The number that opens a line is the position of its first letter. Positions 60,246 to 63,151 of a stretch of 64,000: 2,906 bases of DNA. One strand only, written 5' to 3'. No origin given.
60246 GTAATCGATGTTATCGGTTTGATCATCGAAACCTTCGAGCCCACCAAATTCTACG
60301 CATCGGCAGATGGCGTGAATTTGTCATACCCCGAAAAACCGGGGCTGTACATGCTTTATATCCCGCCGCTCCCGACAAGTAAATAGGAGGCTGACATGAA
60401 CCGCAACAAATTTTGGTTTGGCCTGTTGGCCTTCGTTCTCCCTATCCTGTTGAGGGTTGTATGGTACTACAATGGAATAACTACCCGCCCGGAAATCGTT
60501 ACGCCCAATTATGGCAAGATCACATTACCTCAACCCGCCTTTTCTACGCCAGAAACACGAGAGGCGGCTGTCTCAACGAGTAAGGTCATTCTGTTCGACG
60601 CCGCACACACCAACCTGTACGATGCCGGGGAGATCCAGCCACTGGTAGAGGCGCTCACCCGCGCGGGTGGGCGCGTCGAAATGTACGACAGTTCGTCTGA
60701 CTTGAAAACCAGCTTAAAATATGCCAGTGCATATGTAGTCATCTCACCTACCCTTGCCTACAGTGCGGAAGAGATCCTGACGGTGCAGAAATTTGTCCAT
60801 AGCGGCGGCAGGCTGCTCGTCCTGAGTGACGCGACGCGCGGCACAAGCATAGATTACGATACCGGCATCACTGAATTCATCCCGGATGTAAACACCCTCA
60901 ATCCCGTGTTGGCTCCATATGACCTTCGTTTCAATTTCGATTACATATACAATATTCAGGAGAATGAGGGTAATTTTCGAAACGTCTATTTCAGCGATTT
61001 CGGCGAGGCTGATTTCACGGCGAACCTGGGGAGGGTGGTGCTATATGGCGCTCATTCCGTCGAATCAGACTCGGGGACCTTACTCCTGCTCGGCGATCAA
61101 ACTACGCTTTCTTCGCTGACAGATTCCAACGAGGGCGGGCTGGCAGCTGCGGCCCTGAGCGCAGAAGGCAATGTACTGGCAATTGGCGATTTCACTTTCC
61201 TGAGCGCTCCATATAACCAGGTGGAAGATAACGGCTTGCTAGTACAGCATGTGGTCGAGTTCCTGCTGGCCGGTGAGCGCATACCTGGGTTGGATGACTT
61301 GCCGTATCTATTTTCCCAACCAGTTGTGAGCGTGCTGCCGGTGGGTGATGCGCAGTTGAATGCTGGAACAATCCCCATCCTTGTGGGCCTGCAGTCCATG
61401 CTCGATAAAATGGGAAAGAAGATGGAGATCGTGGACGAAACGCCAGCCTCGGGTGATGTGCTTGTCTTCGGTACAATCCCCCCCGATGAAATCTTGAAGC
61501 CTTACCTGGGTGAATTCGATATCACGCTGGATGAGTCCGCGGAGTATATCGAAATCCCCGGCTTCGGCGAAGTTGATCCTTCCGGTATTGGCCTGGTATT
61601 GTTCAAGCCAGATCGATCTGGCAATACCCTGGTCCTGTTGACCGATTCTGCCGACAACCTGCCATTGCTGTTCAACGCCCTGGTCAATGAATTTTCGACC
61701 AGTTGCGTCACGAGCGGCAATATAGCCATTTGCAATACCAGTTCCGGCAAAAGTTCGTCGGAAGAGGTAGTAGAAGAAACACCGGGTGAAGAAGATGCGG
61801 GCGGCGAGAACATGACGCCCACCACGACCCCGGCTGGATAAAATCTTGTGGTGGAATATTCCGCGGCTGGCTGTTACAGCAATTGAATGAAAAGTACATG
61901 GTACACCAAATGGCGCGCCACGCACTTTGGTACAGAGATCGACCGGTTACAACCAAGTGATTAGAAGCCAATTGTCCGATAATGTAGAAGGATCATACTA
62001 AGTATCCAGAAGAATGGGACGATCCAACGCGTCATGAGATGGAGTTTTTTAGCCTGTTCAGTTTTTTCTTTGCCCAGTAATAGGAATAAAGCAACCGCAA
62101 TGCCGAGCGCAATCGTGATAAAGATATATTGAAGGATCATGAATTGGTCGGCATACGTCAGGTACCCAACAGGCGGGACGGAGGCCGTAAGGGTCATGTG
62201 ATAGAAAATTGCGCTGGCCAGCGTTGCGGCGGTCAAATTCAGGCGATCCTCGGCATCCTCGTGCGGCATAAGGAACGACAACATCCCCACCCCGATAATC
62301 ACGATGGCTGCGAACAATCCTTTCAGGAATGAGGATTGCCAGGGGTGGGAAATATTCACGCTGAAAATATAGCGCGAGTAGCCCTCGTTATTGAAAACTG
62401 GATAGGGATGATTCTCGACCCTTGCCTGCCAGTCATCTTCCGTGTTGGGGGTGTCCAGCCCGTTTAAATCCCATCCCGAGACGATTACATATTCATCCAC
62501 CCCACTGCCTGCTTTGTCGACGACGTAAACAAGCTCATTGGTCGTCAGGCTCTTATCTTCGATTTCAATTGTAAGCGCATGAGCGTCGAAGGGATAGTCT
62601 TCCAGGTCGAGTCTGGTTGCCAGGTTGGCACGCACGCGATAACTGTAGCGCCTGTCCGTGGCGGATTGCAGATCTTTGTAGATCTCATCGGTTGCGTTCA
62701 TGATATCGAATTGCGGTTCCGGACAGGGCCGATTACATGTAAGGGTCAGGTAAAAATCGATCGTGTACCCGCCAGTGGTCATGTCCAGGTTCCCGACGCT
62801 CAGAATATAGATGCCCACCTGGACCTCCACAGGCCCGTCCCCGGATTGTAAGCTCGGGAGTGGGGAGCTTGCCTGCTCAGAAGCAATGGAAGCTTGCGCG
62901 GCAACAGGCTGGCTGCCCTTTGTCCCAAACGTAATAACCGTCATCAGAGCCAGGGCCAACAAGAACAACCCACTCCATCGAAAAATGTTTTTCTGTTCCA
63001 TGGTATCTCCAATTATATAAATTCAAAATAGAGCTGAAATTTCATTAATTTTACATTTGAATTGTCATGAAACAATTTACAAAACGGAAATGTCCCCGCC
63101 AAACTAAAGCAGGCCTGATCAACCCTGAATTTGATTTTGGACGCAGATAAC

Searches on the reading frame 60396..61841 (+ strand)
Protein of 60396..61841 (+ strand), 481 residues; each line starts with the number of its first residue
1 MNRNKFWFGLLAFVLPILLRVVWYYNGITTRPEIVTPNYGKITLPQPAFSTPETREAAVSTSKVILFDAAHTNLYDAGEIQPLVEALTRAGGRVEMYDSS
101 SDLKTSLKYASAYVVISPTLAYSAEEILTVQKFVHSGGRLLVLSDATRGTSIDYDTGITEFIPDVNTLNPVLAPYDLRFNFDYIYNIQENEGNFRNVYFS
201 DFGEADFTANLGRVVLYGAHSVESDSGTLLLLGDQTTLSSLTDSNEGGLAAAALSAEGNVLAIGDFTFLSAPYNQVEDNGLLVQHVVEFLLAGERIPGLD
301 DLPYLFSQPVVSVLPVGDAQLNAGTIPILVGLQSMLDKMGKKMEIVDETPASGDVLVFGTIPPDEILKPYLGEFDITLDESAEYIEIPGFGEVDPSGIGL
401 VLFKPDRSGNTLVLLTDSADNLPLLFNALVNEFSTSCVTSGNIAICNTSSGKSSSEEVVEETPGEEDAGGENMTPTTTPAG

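Call 8: search_protein_families(library=pfam, proteins=[window:60396-61841:+])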
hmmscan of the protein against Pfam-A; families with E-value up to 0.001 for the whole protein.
window:60396-61841:+ (481 aa): 2 families
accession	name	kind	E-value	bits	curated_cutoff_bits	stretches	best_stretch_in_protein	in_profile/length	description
PF09822.16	ABC_transp_aux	-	1.3e-06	28.3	34.7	1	94-186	31-121/288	ABC-type uncharacterized transport system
PF14258.12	DUF4350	-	7.1e-05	23.6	30.4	1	83-156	12-76/181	Domain of unknown function (DUF4350)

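Call 72: find_encoding_contigs(protein=window:60396-61841:+, flank=10000, max_places=2)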
Protein window:60396-61841:+ (481 aa): 2 contigs read that carry it; 2 places shown.
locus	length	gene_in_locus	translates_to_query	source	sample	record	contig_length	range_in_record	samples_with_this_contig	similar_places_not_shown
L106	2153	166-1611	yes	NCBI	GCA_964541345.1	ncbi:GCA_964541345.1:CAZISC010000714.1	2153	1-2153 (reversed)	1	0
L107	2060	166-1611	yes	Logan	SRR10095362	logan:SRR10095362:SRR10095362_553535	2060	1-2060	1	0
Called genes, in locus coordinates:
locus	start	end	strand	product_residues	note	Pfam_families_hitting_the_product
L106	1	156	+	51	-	?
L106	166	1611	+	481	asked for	PF09822:ABC_transp_aux (faint)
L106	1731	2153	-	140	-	?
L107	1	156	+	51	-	?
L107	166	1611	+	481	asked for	PF09822:ABC_transp_aux (faint)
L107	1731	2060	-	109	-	?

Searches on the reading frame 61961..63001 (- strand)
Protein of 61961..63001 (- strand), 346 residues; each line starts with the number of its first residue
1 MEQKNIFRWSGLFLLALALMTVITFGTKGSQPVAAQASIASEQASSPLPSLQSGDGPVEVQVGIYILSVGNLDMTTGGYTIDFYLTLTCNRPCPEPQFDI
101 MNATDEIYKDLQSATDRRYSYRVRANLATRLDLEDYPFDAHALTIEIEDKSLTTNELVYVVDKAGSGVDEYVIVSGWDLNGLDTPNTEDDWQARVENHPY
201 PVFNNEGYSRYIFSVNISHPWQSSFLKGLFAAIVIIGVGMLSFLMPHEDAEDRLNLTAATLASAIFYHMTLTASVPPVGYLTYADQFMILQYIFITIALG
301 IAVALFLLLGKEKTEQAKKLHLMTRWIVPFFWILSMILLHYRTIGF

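Call 70: find_encoding_contigs(protein=window:61961-63001:-, flank=10000, max_places=1)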
Protein window:61961-63001:- (346 aa): no gene with exactly this product is on record in the collection.
